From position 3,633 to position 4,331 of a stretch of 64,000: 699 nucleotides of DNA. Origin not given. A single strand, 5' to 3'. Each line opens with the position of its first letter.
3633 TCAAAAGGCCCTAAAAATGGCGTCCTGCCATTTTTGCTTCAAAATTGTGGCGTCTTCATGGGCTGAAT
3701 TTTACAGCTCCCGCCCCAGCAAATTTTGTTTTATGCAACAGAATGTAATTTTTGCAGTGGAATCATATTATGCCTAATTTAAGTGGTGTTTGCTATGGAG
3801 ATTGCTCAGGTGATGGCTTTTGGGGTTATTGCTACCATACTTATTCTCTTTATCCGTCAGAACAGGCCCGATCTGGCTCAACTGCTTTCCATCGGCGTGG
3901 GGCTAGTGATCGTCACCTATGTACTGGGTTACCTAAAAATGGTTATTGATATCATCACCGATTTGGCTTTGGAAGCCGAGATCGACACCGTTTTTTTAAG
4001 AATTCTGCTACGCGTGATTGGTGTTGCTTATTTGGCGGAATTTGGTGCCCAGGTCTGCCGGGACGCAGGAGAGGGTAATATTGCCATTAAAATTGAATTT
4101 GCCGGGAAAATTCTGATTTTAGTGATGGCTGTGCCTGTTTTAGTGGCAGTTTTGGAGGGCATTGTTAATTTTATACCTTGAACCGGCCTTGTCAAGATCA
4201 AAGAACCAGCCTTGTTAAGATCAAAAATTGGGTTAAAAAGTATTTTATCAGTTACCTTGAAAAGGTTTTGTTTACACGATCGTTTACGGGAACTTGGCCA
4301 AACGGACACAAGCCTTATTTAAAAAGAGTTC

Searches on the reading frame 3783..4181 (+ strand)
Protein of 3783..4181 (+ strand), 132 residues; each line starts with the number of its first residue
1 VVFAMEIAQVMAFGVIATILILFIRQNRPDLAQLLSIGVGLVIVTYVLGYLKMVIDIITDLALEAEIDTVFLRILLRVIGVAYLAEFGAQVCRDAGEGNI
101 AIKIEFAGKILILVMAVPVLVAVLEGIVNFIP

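Call 37: find_encoding_contigs(protein=window:3783-4181:+, flank=10000, max_places=8)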
Protein window:3783-4181:+ (132 aa): no gene with exactly this product is on record in the collection.

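Call 38: find_homologous_proteins(query=window:3795-4181:+, max_evalue=1e-10)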
Query window:3795-4181:+ (128 aa): 338 proteins with E <= 1e-10 among 404 candidates; the best 120 are listed.
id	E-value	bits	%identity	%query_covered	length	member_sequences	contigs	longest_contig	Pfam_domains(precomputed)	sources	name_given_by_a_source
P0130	4.6e-67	242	99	100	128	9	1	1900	PF06686.17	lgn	-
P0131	1.5e-61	224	89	100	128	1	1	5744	PF06686.17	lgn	-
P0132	6.9e-58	212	80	100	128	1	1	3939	PF06686.17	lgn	-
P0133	8.6e-58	212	83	99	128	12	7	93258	PF06686.17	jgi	jgi:stage III sporulation protein AD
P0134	2.0e-57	210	80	100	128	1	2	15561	PF06686.17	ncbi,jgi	jgi:stage III sporulation protein AD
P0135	2.1e-57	210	80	100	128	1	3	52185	PF06686.17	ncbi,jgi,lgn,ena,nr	ncbi:MAG: stage III sporulation protein AD [Bacillota bacterium]|jgi:stage III sporulation protein A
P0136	6.6e-57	209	79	100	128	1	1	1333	PF06686.17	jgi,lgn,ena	-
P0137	2.8e-56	207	79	100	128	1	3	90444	PF06686.17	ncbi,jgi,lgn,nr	ncbi:MAG: stage III sporulation protein AD [Dethiobacter sp.]|jgi:stage III sporulation protein AD|n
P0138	3.1e-56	207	80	100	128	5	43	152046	PF06686.17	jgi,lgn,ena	jgi:stage III sporulation protein AD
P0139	6.4e-56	206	79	100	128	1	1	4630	PF06686.17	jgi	-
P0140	1.3e-55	205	84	95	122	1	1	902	PF06686.17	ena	-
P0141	2.9e-55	204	80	100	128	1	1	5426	PF06686.17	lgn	-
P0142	3.1e-55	203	76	100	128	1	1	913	PF06686.17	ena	-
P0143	4.2e-55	203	79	100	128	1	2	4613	PF06686.17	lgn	-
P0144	5.0e-55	203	79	100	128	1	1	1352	PF06686.17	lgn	-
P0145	1.4e-54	201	75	100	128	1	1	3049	PF06686.17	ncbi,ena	-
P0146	1.4e-54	201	79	100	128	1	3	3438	PF06686.17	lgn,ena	-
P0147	2.0e-54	201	78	100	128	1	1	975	PF06686.17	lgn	-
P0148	2.1e-54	201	78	100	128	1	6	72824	PF06686.17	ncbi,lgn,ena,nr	ncbi:MAG: stage III sporulation protein AD [Firmicutes bacterium]|nr:stage III sporulation protein A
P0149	2.3e-54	201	79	100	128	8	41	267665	PF06686.17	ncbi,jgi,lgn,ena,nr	ncbi:MAG: stage III sporulation protein AD [Firmicutes bacterium]|nr:stage III sporulation protein A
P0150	3.2e-54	200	75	100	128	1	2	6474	PF06686.17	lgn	-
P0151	3.6e-54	200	75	100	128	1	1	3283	PF06686.17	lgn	-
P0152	4.6e-54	200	78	100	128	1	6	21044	PF06686.17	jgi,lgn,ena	jgi:stage III sporulation protein AD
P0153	5.8e-54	199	76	100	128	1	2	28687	PF06686.17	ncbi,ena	-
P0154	6.1e-54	199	77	100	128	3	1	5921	PF06686.17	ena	-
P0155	6.5e-54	199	79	95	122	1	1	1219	PF06686.17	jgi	jgi:stage III sporulation protein AD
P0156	7.8e-54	199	75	100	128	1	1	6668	PF06686.17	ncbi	-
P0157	1.1e-53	198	75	100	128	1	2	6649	PF06686.17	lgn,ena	-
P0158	2.2e-53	197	77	100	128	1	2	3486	PF06686.17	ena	-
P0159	2.3e-53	197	73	100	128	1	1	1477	PF06686.17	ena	-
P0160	2.6e-53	197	74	100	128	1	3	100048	PF06686.17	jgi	jgi:stage III sporulation protein AD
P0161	3.7e-53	197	74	100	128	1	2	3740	PF06686.17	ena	-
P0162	8.3e-53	196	74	100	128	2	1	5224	PF06686.17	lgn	-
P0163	8.4e-53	196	74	100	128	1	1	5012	PF06686.17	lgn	-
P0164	1.0e-52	195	75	100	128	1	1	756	PF06686.17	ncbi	-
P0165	1.7e-52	195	78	100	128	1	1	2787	PF06686.17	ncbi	-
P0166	1.9e-52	194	73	100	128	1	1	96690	PF06686.17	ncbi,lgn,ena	-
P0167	2.8e-52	194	72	100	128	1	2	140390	PF06686.17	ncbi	ncbi:MAG: stage III sporulation protein AD [Bacillota bacterium]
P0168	5.6e-52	193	72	99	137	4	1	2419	PF06686.17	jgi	jgi:stage III sporulation protein AD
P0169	7.5e-52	193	73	98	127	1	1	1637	PF06686.17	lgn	-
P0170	7.8e-52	192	72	99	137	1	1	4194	PF06686.17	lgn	-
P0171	1.3e-51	192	71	100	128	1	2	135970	PF06686.17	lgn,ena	-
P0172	1.7e-51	191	75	99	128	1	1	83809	PF06686.17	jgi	-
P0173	2.0e-51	191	71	100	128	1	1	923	PF06686.17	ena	-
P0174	2.3e-51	191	73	100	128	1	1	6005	PF06686.17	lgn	-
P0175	2.7e-51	191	74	100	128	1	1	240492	PF06686.17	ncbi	-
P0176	3.4e-51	190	72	100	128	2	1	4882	PF06686.17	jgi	jgi:stage III sporulation protein AD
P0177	1.0e-50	189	70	100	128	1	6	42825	PF06686.17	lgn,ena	-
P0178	2.6e-50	188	71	100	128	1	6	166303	PF06686.17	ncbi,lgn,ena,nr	ncbi:MAG: stage III sporulation protein AD [Firmicutes bacterium]|nr:stage III sporulation protein A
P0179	2.7e-50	188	72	99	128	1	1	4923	PF06686.17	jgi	jgi:stage III sporulation protein AD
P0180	2.9e-50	187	71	100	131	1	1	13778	PF06686.17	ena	-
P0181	3.8e-50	187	70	100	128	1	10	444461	PF06686.17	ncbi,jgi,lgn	ncbi:MAG: stage III sporulation protein AD [Dethiobacteria bacterium]|jgi:stage III sporulation prot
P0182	5.4e-50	187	71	100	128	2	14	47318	PF06686.17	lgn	-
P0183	7.5e-50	186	70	100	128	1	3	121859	PF06686.17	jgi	-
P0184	1.1e-49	185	71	100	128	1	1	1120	PF06686.17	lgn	-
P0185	2.7e-49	184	71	95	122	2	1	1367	PF06686.17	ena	-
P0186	5.7e-49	183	71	84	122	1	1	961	PF06686.17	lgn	-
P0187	6.6e-49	183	70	99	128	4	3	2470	PF06686.17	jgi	jgi:stage III sporulation protein AD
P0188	1.0e-48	182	70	99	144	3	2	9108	PF06686.17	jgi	jgi:stage III sporulation protein AD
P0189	4.1e-48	180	77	89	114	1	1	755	PF06686.17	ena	-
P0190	4.7e-48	180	66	100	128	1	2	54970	PF06686.17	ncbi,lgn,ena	-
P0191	1.4e-47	179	69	100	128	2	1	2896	PF06686.17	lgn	-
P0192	1.6e-47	179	73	94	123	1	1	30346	PF06686.17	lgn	-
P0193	4.7e-47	177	72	84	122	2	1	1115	PF06686.17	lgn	-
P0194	1.2e-45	173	63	100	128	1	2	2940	PF06686.17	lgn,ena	-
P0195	3.7e-45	171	63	100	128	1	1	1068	PF06686.17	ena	-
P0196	3.8e-41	158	82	77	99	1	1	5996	PF06686.17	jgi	-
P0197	4.7e-40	155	59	100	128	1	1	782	PF06686.17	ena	-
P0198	8.5e-39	150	58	100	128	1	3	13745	PF06686.17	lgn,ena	-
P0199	1.0e-38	150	58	100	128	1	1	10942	PF06686.17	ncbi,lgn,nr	ncbi:MAG: stage III sporulation protein AD [Firmicutes bacterium]|nr:stage III sporulation protein A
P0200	1.5e-38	150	59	100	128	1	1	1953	PF06686.17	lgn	-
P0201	3.5e-38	148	70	82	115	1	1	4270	PF06686.17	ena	-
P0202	5.1e-37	145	58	100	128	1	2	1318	PF06686.17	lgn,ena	-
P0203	6.2e-37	144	80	71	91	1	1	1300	PF06686.17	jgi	jgi:stage III sporulation protein AD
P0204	7.2e-35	138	54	100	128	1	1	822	PF06686.17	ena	-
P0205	2.0e-34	136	59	100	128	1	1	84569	PF06686.17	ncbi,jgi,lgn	-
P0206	2.7e-33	133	52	100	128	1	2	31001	PF06686.17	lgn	-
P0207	3.2e-33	132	54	100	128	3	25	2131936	PF06686.17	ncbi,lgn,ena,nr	ncbi:MAG: stage III sporulation protein AD [Dethiobacteraceae bacterium]|nr:stage III sporulation pr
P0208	3.3e-33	132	52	100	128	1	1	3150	PF06686.17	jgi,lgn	jgi:stage III sporulation protein AD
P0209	3.5e-33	132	54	99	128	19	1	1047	PF06686.17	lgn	-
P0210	3.8e-33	132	52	100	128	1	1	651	PF06686.17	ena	-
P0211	4.3e-33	132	54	100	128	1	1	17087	PF06686.17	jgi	jgi:stage III sporulation protein AD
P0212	5.7e-33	132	53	100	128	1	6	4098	PF06686.17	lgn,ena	-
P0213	5.7e-33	132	52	100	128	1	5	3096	PF06686.17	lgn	-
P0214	6.6e-33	131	50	99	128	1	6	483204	PF06686.17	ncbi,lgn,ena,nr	ncbi:MAG: stage III sporulation protein AD [Peptococcaceae bacterium]|nr:stage III sporulation prote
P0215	7.4e-33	131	52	100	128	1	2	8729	PF06686.17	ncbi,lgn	-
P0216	8.1e-33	131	53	100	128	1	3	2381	PF06686.17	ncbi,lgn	-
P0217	9.1e-33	131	54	99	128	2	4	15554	PF06686.17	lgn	-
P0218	9.9e-33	131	52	100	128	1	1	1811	PF06686.17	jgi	jgi:stage III sporulation protein AD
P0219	1.0e-32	131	52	84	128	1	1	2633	PF06686.17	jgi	jgi:stage III sporulation protein AD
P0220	1.2e-32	131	52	100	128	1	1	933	PF06686.17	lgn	-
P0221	1.4e-32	130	51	100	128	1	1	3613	PF06686.17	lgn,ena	-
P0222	1.5e-32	130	51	100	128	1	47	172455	PF06686.17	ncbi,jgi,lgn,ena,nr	ncbi:MAG TPA: stage III sporulation protein AD [Bacillota bacterium]|jgi:stage III sporulation prote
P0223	1.6e-32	130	52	100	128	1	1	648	PF06686.17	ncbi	-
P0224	1.6e-32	130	52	100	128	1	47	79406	PF06686.17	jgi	jgi:stage III sporulation protein AD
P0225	2.4e-32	130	52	100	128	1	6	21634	PF06686.17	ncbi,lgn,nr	ncbi:MAG TPA: stage III sporulation protein AD [Oscillospiraceae bacterium]|nr:stage III sporulation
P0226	3.1e-32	129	51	100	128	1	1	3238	PF06686.17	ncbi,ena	-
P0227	3.4e-32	129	51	100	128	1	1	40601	PF06686.17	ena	-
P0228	3.5e-32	129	50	100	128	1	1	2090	PF06686.17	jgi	jgi:stage III sporulation protein AD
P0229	3.6e-32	129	54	100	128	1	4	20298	PF06686.17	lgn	-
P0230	3.7e-32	129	52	100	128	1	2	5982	PF06686.17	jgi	jgi:stage III sporulation protein AD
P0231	4.3e-32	129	51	100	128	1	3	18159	PF06686.17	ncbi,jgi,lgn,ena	-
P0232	4.6e-32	129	52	100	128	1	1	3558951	PF06686.17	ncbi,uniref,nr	ncbi:stage III sporulation protein AD [Candidatus Contubernalis alkaliaceticus]|uniref:stage III spo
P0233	4.8e-32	129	48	100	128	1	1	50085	PF06686.17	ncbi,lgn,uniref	ncbi:stage III sporulation protein AD [Desulfitispora alkaliphila]|uniref:stage III sporulation prot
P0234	5.8e-32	128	51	100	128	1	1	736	PF06686.17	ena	-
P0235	5.8e-32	128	51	100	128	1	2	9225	PF06686.17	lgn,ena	-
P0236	7.4e-32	128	51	100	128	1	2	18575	PF06686.17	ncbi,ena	-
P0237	8.2e-32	128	53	100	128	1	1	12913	PF06686.17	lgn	-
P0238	8.3e-32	128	47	100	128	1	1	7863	PF06686.17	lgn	-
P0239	8.7e-32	128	52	100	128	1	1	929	PF06686.17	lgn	-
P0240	9.2e-32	128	50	99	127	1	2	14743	PF06686.17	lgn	-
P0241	1.5e-31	127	54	100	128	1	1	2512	PF06686.17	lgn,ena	-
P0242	1.7e-31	127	48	100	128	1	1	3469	PF06686.17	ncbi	-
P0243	1.9e-31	127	51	100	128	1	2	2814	PF06686.17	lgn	-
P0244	2.2e-31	127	53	100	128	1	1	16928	PF06686.17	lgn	-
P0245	2.5e-31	126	51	100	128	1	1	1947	PF06686.17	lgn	-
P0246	2.6e-31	126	48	100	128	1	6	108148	PF06686.17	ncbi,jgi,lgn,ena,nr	ncbi:MAG TPA: stage III sporulation protein AD [Clostridia bacterium]|jgi:stage III sporulation prot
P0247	2.7e-31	126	52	99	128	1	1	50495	PF06686.17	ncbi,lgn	ncbi:MAG: stage III sporulation protein AD [Bacillota bacterium]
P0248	3.7e-31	126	48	100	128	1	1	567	PF06686.17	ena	-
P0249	4.5e-31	126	51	100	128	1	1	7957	PF06686.17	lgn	-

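Call 39: find_encoding_contigs(protein=P0131, flank=6000, max_places=4)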
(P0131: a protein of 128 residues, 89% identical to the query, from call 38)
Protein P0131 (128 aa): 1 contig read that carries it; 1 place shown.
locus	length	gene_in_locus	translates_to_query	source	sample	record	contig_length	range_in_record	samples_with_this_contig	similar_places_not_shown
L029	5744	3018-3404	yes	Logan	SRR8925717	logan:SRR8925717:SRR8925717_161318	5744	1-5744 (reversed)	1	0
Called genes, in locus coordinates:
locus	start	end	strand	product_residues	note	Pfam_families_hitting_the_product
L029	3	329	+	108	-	?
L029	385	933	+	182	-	-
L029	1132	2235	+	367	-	PF19568:Spore_III_AA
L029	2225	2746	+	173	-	PF09548:Spore_III_AB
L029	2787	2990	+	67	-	PF06686:SpoIIIAC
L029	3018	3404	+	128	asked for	PF06686:SpoIIIAC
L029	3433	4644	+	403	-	PF09546:Spore_III_AE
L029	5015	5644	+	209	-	PF09581:Spore_III_AF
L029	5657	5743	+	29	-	?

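Call 40: find_encoding_contigs(protein=P0133, flank=10000, max_places=3)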
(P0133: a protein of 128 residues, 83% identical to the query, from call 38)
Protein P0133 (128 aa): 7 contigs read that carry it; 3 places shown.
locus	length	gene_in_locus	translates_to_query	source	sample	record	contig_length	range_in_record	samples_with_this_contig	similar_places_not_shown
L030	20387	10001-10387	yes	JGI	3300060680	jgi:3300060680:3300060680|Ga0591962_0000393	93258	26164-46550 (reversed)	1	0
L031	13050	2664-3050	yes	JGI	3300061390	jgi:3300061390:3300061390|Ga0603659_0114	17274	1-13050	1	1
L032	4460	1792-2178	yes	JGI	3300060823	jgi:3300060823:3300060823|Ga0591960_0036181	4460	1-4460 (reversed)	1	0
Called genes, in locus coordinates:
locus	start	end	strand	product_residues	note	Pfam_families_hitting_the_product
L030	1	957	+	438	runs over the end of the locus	PF00437:T2SSE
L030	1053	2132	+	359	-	PF00482:T2SSF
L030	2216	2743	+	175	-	PF07963:N_methyl, PF22434:PilW_C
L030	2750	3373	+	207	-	-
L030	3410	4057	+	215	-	-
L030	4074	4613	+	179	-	-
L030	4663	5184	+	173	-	PF07963:N_methyl (weak)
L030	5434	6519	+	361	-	PF01321:Creatinase_N, PF00557:Peptidase_M24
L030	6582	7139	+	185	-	PF08207:EFP_N, PF01132:EFP, PF09285:Elong-fact-P_C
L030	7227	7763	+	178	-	-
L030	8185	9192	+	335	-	PF19568:Spore_III_AA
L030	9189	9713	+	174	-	PF09548:Spore_III_AB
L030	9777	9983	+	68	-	PF06686:SpoIIIAC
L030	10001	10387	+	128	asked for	PF06686:SpoIIIAC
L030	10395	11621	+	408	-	PF09546:Spore_III_AE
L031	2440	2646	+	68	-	PF06686:SpoIIIAC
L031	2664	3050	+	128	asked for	PF06686:SpoIIIAC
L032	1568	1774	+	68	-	PF06686:SpoIIIAC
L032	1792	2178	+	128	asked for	PF06686:SpoIIIAC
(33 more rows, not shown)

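Call 41: find_encoding_contigs(protein=P0130, flank=6000, max_places=8)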
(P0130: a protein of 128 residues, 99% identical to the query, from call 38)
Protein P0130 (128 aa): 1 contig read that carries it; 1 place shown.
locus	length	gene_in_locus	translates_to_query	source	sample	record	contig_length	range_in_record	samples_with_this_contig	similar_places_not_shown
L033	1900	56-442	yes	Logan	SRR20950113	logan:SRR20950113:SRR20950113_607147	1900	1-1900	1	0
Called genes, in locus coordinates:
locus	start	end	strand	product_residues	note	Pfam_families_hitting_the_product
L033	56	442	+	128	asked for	PF06686:SpoIIIAC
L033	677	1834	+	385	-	PF09546:Spore_III_AE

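Call 54: search_protein_families(library=pfam, proteins=[window:3795-4178:+], max_evalue=0.1)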
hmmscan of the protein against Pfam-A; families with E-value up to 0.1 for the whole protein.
window:3795-4178:+ (128 aa): 1 family
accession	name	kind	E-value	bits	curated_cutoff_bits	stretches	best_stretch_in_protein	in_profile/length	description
PF06686.16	SpoIIIAC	-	3.7e-28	97.9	24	2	71-124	1-54/56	Stage III sporulation protein AC/AD protein family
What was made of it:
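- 3795..4181 (+): spoIIIAD, downstream neighbour of copy 1. calls 54 and 38 (PF06686; 128-aa homologues named stage III sporulation protein AD)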
